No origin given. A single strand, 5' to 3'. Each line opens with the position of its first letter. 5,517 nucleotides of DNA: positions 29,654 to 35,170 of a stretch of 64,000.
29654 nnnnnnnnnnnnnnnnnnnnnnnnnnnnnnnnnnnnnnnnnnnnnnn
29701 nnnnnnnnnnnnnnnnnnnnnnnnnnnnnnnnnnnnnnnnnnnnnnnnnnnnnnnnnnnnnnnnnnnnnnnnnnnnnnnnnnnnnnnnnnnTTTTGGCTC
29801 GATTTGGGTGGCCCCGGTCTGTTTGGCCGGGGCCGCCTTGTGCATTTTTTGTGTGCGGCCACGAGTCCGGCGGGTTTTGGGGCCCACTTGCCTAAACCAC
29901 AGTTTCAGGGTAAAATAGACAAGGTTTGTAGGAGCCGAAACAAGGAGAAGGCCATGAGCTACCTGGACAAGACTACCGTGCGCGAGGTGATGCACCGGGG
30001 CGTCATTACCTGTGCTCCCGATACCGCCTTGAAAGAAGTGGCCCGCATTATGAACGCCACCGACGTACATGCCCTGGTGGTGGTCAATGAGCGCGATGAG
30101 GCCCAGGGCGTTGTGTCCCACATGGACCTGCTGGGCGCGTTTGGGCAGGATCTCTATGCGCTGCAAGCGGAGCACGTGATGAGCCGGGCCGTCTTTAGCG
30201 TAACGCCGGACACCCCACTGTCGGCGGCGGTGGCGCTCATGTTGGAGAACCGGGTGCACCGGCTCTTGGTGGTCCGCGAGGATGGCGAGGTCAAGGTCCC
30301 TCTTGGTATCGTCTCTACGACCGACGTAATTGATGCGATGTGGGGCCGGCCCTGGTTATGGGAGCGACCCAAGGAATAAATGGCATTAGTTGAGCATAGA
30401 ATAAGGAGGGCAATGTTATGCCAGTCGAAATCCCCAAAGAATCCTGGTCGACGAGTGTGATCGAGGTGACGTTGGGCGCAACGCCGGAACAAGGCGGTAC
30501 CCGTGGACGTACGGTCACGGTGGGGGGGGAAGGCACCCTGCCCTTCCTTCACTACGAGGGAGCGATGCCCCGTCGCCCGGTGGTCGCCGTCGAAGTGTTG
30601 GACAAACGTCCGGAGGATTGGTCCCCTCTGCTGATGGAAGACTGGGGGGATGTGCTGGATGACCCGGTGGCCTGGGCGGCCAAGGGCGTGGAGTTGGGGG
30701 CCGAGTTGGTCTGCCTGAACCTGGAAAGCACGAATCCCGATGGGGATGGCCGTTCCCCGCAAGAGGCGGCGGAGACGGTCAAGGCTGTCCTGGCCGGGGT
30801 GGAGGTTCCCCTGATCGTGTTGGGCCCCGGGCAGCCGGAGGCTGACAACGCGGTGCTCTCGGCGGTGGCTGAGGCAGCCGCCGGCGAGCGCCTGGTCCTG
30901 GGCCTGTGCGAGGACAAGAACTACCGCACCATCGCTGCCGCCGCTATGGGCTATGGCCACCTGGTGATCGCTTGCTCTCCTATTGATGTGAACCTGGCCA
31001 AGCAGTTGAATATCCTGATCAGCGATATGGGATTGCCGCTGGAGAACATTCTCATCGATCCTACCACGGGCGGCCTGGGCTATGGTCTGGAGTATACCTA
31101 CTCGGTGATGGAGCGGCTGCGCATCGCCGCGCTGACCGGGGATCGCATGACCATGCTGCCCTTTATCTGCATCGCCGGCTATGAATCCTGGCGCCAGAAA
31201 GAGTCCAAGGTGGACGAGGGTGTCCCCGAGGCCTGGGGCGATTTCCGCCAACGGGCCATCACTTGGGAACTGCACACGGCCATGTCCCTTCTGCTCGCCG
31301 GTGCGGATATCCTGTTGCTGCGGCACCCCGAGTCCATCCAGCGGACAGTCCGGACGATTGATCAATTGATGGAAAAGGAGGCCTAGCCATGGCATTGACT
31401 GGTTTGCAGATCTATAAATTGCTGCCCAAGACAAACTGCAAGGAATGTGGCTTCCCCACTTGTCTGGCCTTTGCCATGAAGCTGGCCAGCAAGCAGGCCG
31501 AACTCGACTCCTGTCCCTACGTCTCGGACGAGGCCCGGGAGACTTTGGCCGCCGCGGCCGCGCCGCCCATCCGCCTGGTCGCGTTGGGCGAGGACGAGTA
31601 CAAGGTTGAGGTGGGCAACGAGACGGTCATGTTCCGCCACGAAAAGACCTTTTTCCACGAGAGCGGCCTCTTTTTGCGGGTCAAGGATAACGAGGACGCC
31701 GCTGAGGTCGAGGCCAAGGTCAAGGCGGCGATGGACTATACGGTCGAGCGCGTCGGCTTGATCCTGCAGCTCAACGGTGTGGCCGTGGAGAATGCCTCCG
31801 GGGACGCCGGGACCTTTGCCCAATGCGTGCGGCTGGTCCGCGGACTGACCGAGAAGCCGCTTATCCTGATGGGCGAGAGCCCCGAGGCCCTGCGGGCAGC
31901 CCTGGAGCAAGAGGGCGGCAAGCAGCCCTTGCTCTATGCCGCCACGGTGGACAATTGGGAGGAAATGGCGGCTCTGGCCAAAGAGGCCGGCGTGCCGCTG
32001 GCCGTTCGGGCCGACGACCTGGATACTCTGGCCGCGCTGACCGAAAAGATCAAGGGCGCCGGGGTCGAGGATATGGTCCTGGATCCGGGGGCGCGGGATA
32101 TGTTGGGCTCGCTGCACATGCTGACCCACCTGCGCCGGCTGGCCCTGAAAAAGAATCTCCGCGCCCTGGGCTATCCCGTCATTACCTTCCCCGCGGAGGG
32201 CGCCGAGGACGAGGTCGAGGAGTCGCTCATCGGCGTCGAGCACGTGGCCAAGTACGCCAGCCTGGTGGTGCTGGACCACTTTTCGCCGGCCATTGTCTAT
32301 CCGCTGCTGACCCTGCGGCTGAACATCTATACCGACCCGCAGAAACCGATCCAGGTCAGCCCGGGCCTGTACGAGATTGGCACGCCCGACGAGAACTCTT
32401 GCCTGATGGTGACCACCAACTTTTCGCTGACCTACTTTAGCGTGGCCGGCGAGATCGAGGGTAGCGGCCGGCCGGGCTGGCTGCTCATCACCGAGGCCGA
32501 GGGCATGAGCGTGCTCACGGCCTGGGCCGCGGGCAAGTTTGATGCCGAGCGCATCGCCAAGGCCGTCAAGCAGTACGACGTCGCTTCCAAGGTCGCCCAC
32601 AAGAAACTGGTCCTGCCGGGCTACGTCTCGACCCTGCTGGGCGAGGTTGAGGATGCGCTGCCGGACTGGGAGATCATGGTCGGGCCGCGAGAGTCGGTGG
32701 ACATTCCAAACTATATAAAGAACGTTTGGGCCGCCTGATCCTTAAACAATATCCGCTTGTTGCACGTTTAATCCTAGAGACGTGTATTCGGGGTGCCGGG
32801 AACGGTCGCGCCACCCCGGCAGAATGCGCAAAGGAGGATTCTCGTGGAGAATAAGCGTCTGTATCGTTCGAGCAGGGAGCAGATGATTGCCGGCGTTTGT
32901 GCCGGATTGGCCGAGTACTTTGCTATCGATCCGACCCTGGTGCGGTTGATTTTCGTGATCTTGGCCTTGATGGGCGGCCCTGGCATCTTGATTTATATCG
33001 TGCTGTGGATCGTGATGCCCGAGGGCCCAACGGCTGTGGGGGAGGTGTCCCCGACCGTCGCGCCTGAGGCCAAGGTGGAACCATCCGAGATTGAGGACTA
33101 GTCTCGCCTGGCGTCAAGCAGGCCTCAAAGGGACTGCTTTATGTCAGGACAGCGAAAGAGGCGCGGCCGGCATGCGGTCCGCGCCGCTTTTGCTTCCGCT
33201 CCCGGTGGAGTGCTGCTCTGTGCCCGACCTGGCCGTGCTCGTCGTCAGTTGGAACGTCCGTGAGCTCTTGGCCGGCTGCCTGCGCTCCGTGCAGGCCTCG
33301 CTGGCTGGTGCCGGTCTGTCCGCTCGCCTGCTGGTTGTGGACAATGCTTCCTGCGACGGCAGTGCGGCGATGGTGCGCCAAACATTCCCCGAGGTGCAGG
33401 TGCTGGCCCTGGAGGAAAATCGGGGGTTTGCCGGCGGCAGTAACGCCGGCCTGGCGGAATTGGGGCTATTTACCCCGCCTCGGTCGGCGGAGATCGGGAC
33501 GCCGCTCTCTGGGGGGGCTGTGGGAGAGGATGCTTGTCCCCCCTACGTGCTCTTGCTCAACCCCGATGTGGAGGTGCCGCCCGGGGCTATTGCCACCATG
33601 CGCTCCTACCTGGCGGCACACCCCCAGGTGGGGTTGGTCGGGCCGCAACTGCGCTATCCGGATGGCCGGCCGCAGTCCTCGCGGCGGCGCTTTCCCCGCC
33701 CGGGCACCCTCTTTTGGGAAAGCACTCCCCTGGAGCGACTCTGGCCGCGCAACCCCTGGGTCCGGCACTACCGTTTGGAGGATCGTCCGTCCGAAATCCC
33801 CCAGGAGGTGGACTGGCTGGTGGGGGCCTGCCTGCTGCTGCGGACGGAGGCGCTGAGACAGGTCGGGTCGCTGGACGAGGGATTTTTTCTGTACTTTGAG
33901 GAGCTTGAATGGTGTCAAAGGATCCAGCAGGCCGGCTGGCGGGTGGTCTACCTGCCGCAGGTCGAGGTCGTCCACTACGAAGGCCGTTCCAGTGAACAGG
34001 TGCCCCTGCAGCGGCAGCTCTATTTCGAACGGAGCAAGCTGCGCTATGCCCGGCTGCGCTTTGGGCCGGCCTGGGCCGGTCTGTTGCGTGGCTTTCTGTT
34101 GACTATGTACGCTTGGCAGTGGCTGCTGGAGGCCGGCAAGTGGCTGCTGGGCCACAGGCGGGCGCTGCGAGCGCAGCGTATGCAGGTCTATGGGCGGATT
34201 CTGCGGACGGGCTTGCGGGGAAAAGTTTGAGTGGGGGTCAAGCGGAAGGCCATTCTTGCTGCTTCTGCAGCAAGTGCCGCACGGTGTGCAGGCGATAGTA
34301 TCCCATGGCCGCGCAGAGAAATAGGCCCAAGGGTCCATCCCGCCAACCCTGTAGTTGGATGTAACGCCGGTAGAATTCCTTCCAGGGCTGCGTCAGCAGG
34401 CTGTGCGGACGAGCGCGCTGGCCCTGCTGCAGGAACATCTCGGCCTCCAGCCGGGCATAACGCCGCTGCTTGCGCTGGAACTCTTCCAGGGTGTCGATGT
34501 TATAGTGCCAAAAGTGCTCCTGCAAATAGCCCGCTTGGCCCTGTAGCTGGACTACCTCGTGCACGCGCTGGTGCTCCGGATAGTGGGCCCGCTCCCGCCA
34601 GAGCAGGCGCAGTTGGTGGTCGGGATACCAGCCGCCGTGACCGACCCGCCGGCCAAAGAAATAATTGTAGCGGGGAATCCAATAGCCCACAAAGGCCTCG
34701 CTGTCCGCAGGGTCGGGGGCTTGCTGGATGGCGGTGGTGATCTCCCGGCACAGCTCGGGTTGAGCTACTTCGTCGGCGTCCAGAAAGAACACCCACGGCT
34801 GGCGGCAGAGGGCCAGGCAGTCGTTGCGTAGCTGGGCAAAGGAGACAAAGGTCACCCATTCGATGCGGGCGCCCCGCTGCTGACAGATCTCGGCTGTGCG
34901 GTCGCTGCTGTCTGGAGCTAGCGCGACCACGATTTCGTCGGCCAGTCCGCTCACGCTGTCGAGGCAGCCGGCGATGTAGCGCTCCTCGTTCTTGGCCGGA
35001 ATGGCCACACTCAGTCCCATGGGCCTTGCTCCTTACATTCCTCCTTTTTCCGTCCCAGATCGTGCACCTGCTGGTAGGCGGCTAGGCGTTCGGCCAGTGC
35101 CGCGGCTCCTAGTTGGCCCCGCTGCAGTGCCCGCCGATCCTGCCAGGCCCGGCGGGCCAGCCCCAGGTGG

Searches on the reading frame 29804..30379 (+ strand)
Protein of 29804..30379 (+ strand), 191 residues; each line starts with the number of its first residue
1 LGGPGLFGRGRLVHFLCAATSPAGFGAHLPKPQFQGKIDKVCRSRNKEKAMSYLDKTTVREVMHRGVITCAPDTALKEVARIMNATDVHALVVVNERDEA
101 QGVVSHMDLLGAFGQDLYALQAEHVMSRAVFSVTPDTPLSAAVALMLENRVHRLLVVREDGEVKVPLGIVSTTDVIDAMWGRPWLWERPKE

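Call 22: search_protein_families(library=pfam, proteins=[window:29804-30379:+], max_evalue=0.001)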
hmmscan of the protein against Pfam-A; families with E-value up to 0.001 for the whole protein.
window:29804-30379:+ (191 aa): 1 family
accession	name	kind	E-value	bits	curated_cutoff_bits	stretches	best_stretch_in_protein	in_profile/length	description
PF00571.33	CBS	-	3.7e-28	98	24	2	123-180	2-56/57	CBS domain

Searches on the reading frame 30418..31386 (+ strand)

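Call 22: search_protein_families(library=pfam, proteins=[window:30418-31386:+], max_evalue=0.001)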
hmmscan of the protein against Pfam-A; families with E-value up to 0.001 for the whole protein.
window:30418-31386:+ (322 aa): 2 families
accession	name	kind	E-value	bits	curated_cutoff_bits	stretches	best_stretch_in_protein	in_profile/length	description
PF03599.22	CdhD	-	6.2e-38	131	24.8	1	16-302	1-241/387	CO dehydrogenase/acetyl-CoA synthase delta subunit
PF00809.28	Pterin_bind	-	0.00029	21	25.5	0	81-128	21-68/244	Pterin binding enzyme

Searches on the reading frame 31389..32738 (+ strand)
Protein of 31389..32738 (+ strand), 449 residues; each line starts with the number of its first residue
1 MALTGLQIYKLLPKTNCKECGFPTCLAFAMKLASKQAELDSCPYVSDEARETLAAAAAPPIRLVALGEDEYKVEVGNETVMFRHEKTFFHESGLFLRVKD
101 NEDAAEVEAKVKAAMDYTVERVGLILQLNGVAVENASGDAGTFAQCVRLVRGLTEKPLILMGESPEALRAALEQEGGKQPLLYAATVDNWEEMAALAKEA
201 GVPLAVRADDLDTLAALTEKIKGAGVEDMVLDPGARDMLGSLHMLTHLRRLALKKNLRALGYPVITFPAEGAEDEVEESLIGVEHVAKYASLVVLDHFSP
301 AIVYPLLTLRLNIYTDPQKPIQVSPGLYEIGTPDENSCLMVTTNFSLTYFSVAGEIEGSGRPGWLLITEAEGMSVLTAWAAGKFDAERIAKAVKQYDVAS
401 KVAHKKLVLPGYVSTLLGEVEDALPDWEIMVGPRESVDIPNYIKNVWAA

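Call 22: search_protein_families(library=pfam, proteins=[window:31389-32738:+], max_evalue=0.001)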
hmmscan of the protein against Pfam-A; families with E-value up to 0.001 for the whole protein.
window:31389-32738:+ (449 aa): 2 families
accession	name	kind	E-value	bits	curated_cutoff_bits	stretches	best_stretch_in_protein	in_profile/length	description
PF03599.22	CdhD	-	8.9e-99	331.3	24.8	1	64-441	2-385/387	CO dehydrogenase/acetyl-CoA synthase delta subunit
PF04060.18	FeS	-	7.8e-15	54.8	23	1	12-44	1-33/33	Putative Fe-S cluster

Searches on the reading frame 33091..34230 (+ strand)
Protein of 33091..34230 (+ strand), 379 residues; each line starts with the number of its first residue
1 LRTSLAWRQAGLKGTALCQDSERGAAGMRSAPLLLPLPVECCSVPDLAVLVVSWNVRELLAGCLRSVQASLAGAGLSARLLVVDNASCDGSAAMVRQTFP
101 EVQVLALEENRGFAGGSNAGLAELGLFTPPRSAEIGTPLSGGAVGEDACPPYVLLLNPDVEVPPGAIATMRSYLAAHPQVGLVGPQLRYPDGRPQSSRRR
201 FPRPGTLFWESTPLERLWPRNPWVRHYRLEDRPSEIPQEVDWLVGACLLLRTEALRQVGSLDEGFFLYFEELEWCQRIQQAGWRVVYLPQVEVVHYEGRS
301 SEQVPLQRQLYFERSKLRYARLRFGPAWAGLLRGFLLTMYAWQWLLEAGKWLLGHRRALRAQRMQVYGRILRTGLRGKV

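Call 35: search_protein_families(library=pfam, proteins=[window:33091-34230:+], max_evalue=0.0001)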
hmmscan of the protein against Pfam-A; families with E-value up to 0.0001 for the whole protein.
window:33091-34230:+ (379 aa): 3 families
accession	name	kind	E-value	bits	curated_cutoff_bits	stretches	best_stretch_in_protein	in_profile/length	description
PF13641.12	Glyco_tranf_2_3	-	1.5e-12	48.5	27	1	45-305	1-221/230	Glycosyltransferase like family 2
PF00535.33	Glycos_transf_2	-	2.1e-12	47.7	23.3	1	49-122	2-75/168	Glycosyl transferase family 2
PF13632.12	Glyco_trans_2_3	-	1.2e-06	29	27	1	243-312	72-129/198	Glycosyl transferase family group 2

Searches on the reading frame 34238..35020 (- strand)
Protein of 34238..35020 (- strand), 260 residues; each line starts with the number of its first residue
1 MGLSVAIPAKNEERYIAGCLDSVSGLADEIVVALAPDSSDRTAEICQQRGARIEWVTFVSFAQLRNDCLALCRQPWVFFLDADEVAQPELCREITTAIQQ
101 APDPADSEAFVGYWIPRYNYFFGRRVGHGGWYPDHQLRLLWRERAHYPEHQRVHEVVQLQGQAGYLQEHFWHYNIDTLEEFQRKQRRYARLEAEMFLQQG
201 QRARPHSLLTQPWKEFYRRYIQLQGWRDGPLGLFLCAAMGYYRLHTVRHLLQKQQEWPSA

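Call 35: search_protein_families(library=pfam, proteins=[window:34238-35020:-], max_evalue=0.0001)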
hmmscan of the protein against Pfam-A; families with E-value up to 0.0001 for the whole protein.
window:34238-35020:- (260 aa): 2 families
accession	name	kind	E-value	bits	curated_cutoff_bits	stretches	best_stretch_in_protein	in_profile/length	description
PF00535.33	Glycos_transf_2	-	5.7e-13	49.6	23.3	1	4-103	1-108/168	Glycosyl transferase family 2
PF13641.12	Glyco_tranf_2_3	-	4.7e-06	27.2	27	1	3-100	3-113/230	Glycosyltransferase like family 2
